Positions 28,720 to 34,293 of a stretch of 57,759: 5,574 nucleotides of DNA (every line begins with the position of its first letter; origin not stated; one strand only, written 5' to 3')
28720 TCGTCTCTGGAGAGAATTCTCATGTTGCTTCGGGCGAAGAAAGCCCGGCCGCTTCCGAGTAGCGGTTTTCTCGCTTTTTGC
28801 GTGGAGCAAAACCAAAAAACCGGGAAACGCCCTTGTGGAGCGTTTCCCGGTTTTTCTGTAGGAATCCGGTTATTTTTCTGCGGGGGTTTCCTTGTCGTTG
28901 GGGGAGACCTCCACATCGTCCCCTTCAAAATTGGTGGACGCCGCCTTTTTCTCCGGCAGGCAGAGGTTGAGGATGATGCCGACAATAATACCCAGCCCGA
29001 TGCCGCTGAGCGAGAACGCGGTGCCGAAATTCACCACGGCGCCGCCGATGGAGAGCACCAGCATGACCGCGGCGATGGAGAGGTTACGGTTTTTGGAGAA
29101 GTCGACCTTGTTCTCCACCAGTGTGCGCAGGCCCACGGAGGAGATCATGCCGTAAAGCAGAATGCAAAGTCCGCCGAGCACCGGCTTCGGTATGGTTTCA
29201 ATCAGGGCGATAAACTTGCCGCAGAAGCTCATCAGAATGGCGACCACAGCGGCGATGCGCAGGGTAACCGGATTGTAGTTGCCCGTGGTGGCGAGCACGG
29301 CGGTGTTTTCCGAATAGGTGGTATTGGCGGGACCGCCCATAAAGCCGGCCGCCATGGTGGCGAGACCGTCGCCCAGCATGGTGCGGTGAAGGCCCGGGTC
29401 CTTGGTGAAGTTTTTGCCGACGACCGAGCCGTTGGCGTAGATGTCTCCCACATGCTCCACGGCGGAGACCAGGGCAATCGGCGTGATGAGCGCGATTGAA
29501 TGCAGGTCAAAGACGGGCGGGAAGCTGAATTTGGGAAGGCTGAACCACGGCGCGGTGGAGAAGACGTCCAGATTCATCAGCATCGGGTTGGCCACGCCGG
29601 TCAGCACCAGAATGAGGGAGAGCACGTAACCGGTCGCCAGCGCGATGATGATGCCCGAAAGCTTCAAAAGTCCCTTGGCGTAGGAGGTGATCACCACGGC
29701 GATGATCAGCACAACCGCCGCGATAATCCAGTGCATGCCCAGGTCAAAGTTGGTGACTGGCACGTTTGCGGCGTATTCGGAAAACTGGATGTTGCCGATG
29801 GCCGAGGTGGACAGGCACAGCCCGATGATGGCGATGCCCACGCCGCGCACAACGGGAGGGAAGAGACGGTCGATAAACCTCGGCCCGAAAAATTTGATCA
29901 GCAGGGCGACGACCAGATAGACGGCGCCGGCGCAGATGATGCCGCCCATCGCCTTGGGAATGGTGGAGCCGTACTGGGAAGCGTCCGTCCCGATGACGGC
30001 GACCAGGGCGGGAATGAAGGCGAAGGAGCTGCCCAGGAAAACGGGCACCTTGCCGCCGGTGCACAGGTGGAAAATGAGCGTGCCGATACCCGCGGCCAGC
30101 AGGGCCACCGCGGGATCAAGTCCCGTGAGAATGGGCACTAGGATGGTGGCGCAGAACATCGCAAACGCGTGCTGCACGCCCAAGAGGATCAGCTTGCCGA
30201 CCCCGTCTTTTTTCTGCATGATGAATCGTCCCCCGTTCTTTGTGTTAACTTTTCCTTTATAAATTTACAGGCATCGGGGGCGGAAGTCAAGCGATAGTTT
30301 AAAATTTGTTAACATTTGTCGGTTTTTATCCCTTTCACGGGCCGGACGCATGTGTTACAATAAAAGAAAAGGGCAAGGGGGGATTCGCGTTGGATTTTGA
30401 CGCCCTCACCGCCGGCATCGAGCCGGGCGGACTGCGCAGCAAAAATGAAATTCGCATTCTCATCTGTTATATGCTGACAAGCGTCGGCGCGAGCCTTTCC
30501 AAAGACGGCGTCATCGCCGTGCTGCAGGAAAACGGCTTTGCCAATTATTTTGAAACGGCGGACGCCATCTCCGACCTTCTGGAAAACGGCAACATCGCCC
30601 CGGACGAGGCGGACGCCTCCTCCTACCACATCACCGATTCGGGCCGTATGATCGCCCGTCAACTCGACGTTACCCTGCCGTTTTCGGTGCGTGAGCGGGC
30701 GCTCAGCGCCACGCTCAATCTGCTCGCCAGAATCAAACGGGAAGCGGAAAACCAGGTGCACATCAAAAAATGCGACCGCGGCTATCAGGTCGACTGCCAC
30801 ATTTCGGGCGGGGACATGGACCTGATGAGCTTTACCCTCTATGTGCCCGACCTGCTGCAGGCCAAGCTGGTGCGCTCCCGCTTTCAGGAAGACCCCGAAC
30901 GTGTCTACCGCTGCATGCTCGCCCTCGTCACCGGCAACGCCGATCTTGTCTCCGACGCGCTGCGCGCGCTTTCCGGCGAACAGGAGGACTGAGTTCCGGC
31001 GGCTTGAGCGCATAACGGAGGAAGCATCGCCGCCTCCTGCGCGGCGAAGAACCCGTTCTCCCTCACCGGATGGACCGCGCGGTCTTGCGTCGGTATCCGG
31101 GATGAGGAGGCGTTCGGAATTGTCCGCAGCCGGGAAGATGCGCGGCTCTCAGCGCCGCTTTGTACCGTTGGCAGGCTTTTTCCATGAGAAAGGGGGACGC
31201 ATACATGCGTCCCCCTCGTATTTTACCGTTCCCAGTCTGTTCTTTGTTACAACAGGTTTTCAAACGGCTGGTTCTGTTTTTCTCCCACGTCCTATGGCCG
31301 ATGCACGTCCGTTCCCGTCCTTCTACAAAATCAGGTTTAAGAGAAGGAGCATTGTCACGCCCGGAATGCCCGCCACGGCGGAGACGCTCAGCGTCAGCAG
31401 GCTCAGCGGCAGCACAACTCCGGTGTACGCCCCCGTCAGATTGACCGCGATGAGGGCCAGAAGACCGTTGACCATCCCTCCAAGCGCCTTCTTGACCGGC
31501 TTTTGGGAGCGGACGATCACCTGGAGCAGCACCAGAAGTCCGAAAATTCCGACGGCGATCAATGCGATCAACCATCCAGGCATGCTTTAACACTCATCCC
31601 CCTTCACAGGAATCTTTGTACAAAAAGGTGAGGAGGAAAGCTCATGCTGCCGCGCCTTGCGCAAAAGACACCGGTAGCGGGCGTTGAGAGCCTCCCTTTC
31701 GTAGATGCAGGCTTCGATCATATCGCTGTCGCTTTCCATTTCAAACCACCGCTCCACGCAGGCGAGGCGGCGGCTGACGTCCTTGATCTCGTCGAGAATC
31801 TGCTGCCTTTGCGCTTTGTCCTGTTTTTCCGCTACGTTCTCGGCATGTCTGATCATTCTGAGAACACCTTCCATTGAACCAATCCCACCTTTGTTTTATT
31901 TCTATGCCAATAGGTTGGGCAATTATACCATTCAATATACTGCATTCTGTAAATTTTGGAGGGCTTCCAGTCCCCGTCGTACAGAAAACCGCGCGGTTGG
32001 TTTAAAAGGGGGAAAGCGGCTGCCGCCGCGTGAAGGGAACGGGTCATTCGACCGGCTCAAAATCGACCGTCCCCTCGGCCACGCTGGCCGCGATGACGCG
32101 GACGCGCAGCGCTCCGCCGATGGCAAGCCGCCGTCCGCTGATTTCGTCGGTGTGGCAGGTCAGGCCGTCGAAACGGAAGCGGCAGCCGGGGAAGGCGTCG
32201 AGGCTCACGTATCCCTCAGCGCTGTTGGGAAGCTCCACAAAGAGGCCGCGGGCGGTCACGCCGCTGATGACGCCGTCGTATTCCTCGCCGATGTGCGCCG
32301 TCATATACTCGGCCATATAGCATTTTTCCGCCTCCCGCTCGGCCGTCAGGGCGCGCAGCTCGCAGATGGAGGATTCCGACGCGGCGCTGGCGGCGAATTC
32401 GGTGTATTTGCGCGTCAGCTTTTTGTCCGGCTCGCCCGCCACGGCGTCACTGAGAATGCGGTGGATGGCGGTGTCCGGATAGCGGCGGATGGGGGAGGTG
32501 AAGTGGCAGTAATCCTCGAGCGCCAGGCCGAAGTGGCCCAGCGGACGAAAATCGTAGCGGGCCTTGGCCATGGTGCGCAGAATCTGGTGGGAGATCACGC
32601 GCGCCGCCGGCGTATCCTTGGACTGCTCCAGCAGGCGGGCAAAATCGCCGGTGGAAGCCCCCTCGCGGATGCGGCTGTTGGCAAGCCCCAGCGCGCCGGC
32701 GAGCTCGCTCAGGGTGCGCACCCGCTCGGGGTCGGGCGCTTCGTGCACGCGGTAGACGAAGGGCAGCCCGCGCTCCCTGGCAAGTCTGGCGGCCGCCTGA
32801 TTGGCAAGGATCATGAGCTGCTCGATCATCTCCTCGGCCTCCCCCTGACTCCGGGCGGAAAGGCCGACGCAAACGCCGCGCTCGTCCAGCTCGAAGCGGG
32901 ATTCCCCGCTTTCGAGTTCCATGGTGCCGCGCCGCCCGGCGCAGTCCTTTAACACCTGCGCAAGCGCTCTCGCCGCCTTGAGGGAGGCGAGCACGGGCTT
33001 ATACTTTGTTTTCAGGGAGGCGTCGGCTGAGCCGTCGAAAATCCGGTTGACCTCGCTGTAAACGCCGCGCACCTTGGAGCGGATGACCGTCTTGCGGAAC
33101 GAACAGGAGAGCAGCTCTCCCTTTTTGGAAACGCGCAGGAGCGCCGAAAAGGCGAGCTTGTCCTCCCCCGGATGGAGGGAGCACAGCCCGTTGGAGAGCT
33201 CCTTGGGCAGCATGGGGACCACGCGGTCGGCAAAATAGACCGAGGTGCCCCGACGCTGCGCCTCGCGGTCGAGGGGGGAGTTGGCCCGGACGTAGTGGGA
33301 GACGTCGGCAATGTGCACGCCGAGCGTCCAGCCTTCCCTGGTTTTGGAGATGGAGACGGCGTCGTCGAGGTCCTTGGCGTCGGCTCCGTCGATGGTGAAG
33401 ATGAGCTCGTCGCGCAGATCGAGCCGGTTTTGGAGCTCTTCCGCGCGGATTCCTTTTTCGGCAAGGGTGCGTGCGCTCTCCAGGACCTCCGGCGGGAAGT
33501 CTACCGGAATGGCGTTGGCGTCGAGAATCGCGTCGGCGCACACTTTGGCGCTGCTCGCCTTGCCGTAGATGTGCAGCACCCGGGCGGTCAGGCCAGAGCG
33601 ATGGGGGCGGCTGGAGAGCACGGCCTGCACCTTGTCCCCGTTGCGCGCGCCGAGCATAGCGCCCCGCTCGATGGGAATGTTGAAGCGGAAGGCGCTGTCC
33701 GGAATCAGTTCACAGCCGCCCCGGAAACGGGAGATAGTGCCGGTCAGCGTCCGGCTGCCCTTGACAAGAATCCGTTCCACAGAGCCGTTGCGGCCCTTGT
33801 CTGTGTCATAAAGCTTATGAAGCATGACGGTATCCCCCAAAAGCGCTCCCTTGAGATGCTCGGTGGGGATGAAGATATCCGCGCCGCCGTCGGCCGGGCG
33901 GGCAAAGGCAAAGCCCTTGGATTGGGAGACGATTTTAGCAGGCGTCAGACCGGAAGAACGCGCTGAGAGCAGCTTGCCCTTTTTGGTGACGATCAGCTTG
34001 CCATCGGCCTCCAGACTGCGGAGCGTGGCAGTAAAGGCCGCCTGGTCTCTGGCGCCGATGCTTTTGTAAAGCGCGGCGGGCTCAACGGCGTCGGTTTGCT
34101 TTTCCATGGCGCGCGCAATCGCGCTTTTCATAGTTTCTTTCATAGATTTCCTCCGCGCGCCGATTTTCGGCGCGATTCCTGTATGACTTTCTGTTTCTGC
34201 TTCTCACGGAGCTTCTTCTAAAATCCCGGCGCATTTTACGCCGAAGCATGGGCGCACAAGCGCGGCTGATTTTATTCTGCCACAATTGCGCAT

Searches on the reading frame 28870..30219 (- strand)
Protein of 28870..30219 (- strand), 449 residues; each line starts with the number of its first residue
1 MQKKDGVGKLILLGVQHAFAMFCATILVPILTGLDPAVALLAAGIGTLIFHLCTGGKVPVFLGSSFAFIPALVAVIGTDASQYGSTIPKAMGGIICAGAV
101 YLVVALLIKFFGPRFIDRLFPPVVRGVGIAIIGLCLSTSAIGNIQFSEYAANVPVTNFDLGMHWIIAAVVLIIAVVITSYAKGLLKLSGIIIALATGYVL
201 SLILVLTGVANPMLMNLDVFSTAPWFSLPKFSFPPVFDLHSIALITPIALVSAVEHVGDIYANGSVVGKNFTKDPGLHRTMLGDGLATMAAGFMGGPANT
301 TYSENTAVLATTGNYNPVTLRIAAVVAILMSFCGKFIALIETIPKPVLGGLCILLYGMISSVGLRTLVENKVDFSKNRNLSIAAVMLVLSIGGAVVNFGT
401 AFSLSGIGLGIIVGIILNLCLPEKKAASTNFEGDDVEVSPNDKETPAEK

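Call 91: search_protein_families(library=pfam, proteins=[window:28870-30219:-], max_evalue=0.00001)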
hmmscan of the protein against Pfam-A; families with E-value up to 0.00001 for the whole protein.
window:28870-30219:- (449 aa): 1 family
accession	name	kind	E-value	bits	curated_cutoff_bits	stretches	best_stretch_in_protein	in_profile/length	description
PF00860.26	Xan_ur_permease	-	4.1e-92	309.3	27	1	9-396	2-386/389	Permease family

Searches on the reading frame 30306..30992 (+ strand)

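Call 91: search_protein_families(library=pfam, proteins=[window:30306-30992:+], max_evalue=0.00001)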
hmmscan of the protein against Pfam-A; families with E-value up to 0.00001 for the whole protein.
window:30306-30992:+ (228 aa): 1 family
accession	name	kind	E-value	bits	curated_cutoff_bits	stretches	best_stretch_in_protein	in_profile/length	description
PF14277.12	DUF4364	-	7.8e-41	140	26.9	1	49-206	1-160/162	Domain of unknown function (DUF4364)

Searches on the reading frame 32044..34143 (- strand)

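Call 91: search_protein_families(library=pfam, proteins=[window:32044-34143:-], max_evalue=0.00001)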
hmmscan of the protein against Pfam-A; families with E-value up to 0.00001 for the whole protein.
window:32044-34143:- (699 aa): 3 families
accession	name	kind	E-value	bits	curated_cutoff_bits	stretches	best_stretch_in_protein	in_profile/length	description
PF00773.25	RNB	-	2.6e-104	349.5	29.3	1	240-568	1-324/326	RNB domain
PF17876.7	CSD2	-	3.1e-12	46.8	26.2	1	149-217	6-74/74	Cold shock domain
PF08206.17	OB_RNB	-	1.6e-11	44.1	24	1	71-122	3-55/58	Ribonuclease B OB domain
